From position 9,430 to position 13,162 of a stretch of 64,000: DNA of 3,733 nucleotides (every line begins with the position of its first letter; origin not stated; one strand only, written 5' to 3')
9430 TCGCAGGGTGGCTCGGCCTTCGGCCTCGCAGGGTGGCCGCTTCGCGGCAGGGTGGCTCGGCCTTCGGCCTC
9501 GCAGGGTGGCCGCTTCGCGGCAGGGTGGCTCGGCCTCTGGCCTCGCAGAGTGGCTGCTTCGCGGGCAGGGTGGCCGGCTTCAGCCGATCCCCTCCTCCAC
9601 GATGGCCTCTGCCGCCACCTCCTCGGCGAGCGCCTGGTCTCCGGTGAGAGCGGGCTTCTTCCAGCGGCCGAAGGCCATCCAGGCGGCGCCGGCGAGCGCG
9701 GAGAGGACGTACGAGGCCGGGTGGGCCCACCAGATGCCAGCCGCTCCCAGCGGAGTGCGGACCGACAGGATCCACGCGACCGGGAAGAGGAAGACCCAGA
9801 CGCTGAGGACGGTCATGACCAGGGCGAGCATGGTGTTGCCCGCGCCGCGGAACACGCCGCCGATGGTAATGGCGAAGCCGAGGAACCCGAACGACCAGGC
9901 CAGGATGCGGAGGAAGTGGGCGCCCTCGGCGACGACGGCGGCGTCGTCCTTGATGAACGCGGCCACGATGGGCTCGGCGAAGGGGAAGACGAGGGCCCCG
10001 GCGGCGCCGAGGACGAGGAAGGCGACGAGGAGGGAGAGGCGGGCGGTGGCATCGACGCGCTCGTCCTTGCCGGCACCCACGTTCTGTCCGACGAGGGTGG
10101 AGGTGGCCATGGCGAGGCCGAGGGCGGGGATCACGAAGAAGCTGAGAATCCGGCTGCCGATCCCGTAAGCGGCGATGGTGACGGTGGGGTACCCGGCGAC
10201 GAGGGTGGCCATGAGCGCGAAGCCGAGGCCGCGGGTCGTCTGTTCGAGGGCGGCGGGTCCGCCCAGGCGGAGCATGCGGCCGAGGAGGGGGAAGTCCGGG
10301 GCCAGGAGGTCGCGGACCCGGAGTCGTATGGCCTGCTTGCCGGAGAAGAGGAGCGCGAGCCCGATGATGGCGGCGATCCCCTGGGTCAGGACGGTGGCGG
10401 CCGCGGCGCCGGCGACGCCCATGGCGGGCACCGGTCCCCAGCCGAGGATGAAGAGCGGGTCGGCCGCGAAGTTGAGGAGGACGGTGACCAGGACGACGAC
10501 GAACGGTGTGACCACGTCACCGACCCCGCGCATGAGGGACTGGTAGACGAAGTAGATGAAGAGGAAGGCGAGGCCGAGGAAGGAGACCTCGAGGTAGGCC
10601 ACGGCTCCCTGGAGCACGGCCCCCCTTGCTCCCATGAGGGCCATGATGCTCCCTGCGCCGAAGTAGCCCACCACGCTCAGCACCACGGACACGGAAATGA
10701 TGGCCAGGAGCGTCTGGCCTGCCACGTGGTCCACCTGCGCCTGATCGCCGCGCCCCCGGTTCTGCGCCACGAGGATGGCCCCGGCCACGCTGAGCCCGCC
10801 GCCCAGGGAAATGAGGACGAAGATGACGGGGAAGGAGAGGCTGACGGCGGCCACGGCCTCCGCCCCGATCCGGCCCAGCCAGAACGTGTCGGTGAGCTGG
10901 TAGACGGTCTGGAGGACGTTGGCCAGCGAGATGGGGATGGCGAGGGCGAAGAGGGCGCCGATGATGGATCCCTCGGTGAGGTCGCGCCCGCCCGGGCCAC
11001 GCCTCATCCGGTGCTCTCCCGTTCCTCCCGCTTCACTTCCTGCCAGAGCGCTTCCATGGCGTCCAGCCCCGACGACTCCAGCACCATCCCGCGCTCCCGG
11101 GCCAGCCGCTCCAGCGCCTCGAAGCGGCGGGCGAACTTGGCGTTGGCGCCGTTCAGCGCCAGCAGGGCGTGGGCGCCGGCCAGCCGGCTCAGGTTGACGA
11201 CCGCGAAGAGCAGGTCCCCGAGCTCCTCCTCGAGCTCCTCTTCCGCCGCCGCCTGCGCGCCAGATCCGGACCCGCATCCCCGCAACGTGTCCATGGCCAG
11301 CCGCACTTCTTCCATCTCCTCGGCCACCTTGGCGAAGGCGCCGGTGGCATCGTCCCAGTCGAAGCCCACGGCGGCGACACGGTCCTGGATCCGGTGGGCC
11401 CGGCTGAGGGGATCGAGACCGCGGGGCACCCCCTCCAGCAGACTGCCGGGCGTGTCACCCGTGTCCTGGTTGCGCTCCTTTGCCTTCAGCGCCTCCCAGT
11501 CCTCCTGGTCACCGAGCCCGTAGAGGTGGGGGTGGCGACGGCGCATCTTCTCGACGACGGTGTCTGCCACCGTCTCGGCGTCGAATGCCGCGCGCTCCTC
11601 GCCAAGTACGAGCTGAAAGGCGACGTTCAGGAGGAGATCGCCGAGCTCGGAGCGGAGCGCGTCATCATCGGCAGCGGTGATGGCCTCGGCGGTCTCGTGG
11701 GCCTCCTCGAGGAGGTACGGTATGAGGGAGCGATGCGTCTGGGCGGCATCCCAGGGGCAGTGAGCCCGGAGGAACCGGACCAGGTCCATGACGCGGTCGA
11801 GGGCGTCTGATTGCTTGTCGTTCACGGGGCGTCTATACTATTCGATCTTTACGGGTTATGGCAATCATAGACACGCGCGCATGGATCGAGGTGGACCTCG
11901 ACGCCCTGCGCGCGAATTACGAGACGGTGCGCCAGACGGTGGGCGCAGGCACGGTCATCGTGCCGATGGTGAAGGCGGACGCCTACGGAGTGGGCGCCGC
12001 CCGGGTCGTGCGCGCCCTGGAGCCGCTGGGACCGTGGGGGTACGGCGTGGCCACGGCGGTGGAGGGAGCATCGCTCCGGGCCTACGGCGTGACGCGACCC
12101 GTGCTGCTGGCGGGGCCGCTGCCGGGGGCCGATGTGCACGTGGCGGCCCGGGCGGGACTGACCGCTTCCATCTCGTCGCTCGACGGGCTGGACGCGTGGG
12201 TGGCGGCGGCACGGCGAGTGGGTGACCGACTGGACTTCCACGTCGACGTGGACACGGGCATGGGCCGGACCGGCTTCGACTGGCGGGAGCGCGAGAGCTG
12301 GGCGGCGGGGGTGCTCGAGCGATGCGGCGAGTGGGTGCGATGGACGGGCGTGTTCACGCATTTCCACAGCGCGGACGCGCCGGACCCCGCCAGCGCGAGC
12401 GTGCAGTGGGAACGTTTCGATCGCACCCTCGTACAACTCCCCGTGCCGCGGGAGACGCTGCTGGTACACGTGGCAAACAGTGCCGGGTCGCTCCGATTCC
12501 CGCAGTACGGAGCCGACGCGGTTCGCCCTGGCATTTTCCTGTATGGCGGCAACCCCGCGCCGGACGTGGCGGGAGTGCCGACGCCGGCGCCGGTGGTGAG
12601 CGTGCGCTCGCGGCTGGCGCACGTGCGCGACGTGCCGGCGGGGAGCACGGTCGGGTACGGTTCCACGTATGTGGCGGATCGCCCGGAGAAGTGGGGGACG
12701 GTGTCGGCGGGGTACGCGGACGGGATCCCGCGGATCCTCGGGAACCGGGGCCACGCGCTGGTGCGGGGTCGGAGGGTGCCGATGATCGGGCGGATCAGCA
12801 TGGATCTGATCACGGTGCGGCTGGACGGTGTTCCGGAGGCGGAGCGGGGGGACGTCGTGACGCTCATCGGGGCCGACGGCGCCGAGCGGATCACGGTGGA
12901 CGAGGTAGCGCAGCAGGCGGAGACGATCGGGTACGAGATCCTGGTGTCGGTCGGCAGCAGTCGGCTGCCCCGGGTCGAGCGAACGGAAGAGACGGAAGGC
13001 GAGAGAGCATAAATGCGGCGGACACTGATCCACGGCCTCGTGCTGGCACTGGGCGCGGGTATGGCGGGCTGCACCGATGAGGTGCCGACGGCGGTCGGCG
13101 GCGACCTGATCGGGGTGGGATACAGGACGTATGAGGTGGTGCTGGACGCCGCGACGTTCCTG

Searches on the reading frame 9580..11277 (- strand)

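Call 37: search_protein_families(library=pfam, proteins=[window:9580-11277:-], max_evalue=0.001)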
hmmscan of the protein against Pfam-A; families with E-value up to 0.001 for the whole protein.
window:9580-11277:- (565 aa): 1 family
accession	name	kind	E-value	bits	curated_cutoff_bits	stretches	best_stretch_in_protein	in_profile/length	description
PF01554.23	MatE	-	9.9e-61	204.6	24.9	2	341-503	1-161/161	MatE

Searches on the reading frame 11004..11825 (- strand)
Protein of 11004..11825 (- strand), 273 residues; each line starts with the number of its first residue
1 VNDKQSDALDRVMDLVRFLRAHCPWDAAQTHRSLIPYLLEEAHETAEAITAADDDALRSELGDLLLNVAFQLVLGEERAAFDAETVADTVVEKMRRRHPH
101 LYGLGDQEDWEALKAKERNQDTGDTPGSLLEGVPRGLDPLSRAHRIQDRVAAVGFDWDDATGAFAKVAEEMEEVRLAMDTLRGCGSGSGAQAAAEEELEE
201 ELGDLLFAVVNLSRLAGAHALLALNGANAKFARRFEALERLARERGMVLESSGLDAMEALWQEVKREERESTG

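Call 73: search_protein_families(library=pfam, proteins=[window:11004-11825:-], max_evalue=0.0001)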
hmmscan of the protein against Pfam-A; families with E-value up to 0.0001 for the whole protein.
window:11004-11825:- (273 aa): 2 families
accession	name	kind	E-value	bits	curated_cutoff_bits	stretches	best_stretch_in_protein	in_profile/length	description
PF03819.22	MazG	-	1.3e-33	115.5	22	2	29-101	1-73/74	MazG nucleotide pyrophosphohydrolase domain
PF01503.22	PRA-PH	-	4.3e-05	24.3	21.3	0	33-66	29-62/86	Phosphoribosyl-ATP pyrophosphohydrolase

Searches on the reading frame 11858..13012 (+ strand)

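Call 37: search_protein_families(library=pfam, proteins=[window:11858-13012:+], max_evalue=0.001)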
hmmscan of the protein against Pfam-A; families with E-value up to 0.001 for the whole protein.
window:11858-13012:+ (384 aa): 2 families
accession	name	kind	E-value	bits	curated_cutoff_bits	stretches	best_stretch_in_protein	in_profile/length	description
PF01168.26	Ala_racemase_N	-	2.4e-56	191.4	24.1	1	12-233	1-220/220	Alanine racemase, N-terminal domain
PF00842.27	Ala_racemase_C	-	3.1e-43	146.8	25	1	246-373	1-126/127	Alanine racemase, C-terminal domain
